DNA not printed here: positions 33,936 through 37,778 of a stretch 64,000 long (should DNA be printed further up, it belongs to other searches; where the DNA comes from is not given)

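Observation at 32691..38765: Single giant DUF4011-helicase / Vsr-nuclease / GreA-C-like gene as the only cargo of an IS-bracketed, GC-shifted island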

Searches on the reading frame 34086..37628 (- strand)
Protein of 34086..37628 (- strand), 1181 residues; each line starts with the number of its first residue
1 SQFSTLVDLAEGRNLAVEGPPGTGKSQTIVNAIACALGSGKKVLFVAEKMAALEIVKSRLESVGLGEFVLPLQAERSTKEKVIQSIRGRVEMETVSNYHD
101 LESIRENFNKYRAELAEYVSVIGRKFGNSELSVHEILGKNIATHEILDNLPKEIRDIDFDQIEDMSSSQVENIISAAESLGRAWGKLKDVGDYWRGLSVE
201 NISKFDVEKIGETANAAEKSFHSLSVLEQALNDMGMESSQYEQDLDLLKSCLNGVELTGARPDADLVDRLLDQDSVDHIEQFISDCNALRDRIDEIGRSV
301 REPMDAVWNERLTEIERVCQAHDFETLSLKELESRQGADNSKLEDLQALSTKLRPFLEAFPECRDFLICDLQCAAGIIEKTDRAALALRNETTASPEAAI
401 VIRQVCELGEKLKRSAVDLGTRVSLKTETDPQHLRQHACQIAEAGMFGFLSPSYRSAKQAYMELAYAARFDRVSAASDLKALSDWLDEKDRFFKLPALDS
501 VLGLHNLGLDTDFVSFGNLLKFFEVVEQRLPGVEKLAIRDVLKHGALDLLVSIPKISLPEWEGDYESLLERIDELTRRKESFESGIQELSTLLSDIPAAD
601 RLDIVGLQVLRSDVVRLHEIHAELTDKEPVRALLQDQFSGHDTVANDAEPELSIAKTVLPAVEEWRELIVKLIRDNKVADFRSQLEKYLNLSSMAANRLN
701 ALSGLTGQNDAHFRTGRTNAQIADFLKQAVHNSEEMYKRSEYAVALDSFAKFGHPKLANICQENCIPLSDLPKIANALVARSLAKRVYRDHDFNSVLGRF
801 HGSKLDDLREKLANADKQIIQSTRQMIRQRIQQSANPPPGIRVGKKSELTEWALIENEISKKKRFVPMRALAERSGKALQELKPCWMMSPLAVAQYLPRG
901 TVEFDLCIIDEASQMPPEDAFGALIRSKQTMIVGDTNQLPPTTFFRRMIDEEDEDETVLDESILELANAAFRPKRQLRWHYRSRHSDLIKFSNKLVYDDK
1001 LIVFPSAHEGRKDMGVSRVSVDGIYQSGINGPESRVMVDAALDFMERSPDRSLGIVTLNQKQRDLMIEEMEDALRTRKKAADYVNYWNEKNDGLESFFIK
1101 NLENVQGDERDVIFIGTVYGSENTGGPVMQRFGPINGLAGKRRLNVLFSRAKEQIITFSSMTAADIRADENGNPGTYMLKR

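Call 77: predict_structure(alignment_id=A2)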
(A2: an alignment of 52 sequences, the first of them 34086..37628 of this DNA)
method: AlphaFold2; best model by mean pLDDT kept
length: 1181 residues; sequences in the alignment: 52
mean_pLDDT: 80.2   pTM: 0.35
mean pLDDT of the five models: 80.2, 75.9, 71.2, 71.1, 68.3
residues with pLDDT >= 90: 216; 70-90: 767; 50-70: 146; < 50: 52
segments of 3 or more residues with pLDDT < 50: 1-7, 841-849, 862-865, 951-980
pLDDT, mean of each block of 10 residues (from residue 1): 45 61 71 83 86 84 81 64 73 66 87 89 87 91 89 87 87 92 85 84 88 91 87 80 80 71 80 81 83 81 80 86 85 85 88 89 88 90 89 87 89 89 82 91 78 88 87 90 91 84 85 91 92 89 90 76 89 87 86 80 82 84 80 80 72 81 83 84 88 88 87 85 90 88 89 87 89 92 90 86 88 85 79 66 46 63 52 66 84 74 85 71 79 64 52 39 36 36 68 72 56 78 72 91 93 89 91 91 92 86 78 80 56 70 80 86 71 79 76
secondary structure, 60 per line:
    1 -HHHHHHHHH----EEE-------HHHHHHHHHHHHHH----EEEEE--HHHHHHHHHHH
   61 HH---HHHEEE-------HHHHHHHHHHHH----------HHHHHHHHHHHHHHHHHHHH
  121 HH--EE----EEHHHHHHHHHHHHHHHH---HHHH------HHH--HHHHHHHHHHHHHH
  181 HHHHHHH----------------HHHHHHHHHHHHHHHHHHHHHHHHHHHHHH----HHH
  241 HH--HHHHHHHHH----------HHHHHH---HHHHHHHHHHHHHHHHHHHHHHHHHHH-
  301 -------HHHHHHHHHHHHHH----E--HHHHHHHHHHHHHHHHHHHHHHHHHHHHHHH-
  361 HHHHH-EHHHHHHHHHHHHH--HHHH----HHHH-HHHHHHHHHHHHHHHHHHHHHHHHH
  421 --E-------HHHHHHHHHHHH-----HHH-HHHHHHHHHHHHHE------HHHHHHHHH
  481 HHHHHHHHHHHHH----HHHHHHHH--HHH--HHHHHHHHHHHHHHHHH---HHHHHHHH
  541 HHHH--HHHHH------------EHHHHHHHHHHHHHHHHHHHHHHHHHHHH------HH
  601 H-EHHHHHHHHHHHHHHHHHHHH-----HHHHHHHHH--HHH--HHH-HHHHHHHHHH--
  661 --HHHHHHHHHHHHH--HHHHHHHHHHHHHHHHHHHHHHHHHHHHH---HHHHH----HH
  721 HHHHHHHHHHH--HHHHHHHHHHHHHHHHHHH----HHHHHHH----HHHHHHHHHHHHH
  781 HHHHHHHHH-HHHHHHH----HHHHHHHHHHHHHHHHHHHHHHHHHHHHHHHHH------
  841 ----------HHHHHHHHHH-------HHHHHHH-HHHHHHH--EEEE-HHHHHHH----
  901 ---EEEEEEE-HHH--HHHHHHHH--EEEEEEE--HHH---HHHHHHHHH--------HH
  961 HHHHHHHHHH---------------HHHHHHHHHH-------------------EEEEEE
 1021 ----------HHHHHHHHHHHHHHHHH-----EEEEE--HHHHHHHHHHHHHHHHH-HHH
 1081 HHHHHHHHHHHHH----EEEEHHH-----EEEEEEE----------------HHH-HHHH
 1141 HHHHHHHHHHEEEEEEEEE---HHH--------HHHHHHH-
elements in order (helices of 4 or more, strands of 3 or more residues): H2-10 E15-17 H25-38 E43-47 H50-62 E69-71 H79-90 H101-122 H133-148 H152-155 H167-187 H204-233 H238-242 H245-253 H264-269 H273-299 H308-321 H329-359 H361-365 H368-380 H383-386 H391-394 H396-420 H431-442 H452-464 H472-493 H498-505 H513-529 H533-544 H547-551 H565-592 H604-623 H629-637 H649-658 H663-675 H678-706 H710-714 H719-731 H734-752 H757-763 H768-789 H791-797 H802-834 H851-860 H868-874 H876-882 E885-888 H890-896 E904-910 H917-924 E927-933 H942-950 H959-970 H986-995 E1015-1020 H1031-1047 E1053-1057 H1060-1076 H1078-1093 E1098-1101 E1110-1116 H1137-1150 E1151-1159 H1174-1180

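Call 79: fold_search(model_id=the predicted structure, library=pdb)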
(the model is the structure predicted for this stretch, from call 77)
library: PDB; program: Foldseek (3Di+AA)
matches with E <= 10: 763; with E <= 0.001: 40
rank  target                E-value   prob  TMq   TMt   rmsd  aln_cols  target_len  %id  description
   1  5ean_A                4.0e-07  1.00  0.12  0.13  15.7       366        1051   19  Crystal structure of Dna2 in complex with a 5' overhang DNA (released 2015-11-18)
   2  5eaw_A                4.0e-07  1.00  0.12  0.13  15.8       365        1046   20  Crystal structure of Dna2 nuclease-helicase (released 2015-11-18)
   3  4b3f                  5.6e-07  1.00  0.14  0.23  16.9       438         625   15  crystal structure of Ighmbp2 helicase (released 2012-09-26)
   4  9gm7_A                6.6e-07  0.90  0.07  0.06  68.7      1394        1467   14  MukBEF in a nucleotide-bound state with open neck gate (monomer) (released 2025-03-26)
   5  4b3g_B                8.5e-07  1.00  0.13  0.24  16.2       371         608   18  crystal structure of Ighmbp2 helicase in complex with RNA (released 2012-09-26)
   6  5mqf_U                9.3e-07  1.00  0.12  0.11  19.4       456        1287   16  Cryo-EM structure of a human spliceosome activated for step 2 of splicing (C* complex) (released 2017-03-22)
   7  8ftm_B                1.4e-06  1.00  0.12  0.18  23.9       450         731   17  Setx-ssRNA-ADP-SO4 complex (released 2023-10-25)
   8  8ram_O                3.0e-06  1.00  0.12  0.20  16.5       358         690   19  Structure of Sen1 bound RNA Polymerase II pre-termination complex (released 2024-10-30)
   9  2gjk                  3.6e-06  1.00  0.14  0.25  18.5       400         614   18  Structural and functional insights into the human Upf1 helicase core (released 2007-01-09)
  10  8ch6_y                4.8e-06  1.00  0.12  0.11  19.3       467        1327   14  Structure of a late-stage activated spliceosome (BAqr) arrested with a dominant-negative Aquarius mutant (state B comp (released 2023-05-10)
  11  7a5p_U                5.0e-06  1.00  0.12  0.11  19.5       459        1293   15  Human C Complex Spliceosome - Medium-resolution PERIPHERY (released 2020-10-14)
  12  5z56_Q                7.0e-06  1.00  0.12  0.11  18.6       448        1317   15  cryo-EM structure of a human activated spliceosome (mature Bact) at 5.1 angstrom. (released 2018-09-19)
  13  6ff7_U                7.3e-06  1.00  0.12  0.11  18.6       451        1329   15  human Bact spliceosome core structure (released 2019-03-13)
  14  4pj3                  7.3e-06  1.00  0.12  0.11  18.6       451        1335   15  Structural insight into the function and evolution of the spliceosomal helicase Aquarius, Structure of Aquarius in compl (released 2015-01-21)
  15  5xjc_Q                9.1e-06  1.00  0.12  0.11  18.6       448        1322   15  Cryo-EM structure of the human spliceosome just prior to exon ligation at 3.6 angstrom (released 2017-07-05)
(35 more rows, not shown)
